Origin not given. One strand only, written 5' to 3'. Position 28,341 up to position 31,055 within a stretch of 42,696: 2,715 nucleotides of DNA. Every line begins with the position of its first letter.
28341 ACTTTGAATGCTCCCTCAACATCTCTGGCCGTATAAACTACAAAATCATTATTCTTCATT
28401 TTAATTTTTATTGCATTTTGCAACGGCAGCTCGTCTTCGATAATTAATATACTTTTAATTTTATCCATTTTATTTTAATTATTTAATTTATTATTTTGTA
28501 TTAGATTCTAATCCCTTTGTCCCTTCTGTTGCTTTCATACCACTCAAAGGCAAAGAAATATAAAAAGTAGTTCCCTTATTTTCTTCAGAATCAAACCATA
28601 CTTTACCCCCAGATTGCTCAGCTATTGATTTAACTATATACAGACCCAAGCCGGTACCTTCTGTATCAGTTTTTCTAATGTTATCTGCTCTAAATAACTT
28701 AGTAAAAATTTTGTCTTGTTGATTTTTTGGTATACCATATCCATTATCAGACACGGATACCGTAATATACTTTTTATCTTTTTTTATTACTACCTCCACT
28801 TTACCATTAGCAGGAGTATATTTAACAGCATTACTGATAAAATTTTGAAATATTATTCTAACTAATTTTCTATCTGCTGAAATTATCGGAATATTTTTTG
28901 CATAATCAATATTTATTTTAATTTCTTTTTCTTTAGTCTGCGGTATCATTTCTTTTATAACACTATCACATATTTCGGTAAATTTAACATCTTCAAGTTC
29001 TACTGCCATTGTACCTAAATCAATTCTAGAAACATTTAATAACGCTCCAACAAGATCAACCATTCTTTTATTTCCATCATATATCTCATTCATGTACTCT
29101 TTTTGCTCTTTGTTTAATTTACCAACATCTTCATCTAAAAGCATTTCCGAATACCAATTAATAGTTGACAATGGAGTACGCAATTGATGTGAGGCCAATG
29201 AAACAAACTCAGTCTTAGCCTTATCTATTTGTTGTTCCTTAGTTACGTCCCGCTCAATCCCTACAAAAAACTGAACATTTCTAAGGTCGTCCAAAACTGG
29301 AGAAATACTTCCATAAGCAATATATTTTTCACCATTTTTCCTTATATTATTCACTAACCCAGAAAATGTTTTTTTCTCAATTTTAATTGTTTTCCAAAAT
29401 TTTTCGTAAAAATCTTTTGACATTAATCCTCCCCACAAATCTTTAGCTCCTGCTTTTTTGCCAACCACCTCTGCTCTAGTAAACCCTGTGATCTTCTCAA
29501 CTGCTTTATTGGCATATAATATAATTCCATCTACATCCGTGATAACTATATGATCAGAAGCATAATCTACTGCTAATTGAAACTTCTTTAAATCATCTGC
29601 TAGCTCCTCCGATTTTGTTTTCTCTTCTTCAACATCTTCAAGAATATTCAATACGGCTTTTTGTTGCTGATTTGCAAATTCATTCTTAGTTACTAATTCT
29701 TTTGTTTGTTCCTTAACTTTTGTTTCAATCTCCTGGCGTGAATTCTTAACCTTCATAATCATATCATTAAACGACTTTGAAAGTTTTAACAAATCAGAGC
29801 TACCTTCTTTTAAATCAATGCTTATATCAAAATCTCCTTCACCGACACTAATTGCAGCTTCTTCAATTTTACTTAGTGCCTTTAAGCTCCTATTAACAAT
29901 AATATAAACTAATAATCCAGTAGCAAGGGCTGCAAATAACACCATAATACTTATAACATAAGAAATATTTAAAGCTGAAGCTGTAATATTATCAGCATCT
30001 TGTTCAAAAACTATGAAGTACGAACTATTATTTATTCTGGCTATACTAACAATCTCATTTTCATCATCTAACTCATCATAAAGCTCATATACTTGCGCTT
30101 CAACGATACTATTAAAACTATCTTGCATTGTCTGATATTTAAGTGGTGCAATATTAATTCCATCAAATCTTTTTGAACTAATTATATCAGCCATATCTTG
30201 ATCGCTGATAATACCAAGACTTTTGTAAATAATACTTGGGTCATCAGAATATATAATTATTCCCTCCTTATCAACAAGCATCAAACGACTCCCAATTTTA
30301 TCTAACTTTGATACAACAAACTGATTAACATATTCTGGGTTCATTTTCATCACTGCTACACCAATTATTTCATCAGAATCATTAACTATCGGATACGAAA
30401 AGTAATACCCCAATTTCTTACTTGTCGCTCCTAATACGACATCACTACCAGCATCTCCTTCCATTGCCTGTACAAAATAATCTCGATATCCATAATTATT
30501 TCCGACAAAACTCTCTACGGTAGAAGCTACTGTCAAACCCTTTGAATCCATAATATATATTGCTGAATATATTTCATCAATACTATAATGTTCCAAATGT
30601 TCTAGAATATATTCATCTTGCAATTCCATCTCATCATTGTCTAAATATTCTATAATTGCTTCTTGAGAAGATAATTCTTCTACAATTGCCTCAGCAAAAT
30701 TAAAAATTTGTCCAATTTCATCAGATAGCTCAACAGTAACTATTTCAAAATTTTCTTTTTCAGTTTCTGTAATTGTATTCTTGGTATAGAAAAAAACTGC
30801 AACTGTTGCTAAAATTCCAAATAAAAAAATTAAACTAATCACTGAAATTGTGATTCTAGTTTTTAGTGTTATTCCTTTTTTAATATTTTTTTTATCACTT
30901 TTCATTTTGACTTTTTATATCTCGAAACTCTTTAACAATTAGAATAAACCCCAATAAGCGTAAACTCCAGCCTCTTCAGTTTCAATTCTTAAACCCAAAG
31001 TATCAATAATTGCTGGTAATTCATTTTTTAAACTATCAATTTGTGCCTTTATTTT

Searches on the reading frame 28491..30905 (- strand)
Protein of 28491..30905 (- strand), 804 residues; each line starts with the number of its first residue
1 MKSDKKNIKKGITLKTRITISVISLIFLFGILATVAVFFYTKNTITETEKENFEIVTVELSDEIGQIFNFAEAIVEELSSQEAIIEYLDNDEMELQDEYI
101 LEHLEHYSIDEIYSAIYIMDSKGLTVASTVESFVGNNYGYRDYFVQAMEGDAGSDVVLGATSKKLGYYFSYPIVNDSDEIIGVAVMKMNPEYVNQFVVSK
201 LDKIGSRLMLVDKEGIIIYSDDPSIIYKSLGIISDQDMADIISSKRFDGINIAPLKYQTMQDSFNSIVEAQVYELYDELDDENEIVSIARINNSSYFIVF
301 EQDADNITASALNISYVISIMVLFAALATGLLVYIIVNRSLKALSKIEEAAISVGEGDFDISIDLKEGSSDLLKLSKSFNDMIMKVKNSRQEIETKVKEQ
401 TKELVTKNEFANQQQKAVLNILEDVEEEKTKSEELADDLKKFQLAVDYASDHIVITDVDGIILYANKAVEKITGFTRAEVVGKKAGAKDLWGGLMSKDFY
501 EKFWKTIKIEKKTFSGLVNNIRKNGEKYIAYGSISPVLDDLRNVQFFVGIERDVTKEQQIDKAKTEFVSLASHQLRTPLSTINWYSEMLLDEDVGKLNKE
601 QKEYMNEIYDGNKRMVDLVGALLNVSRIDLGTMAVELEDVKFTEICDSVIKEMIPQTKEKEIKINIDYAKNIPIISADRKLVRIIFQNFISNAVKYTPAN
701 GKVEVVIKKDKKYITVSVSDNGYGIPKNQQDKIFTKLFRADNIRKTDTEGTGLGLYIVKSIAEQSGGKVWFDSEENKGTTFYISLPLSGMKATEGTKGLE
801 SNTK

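Call 11: search_protein_families(library=pfam, proteins=[window:28491-30905:-])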
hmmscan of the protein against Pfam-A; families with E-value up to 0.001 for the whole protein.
window:28491-30905:- (804 aa): 11 families
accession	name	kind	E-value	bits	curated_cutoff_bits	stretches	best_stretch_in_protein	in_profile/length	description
PF02518.31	HATPase_c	-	8.4e-31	107.1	26.4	1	678-788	2-110/111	Histidine kinase-, DNA gyrase B-, and HSP90-like ATPase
PF13426.13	PAS_9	-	8.4e-17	61.8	27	1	451-556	2-103/103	PAS domain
PF02743.24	dCache_1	-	8.9e-17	61.9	45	1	44-299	2-238/240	Cache domain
PF00512.31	HisKA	-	2.5e-16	59.9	26.9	1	563-630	1-65/66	His Kinase A (phospho-acceptor) domain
PF00989.32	PAS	-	7.1e-11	42.6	22.6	1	442-554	3-113/113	PAS fold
PF00672.30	HAMP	-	1.4e-06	28.9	25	1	336-386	2-51/53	HAMP domain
PF08448.16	PAS_4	-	1.6e-06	28.7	23.1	1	450-557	5-108/110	PAS fold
PF08447.18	PAS_3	-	1.9e-06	28.5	25.6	1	462-550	1-88/89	PAS fold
PF17203.10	sCache_3_2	-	4.2e-05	24.1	28.4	0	71-184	18-122/140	Single cache domain 3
PF13581.12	HATPase_c_2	-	0.00013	22.4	27.4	1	681-764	31-111/127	Histidine kinase-like ATPase domain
PF14501.12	HATPase_c_5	-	0.00019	21.7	22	1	684-777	8-94/102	GHKL domain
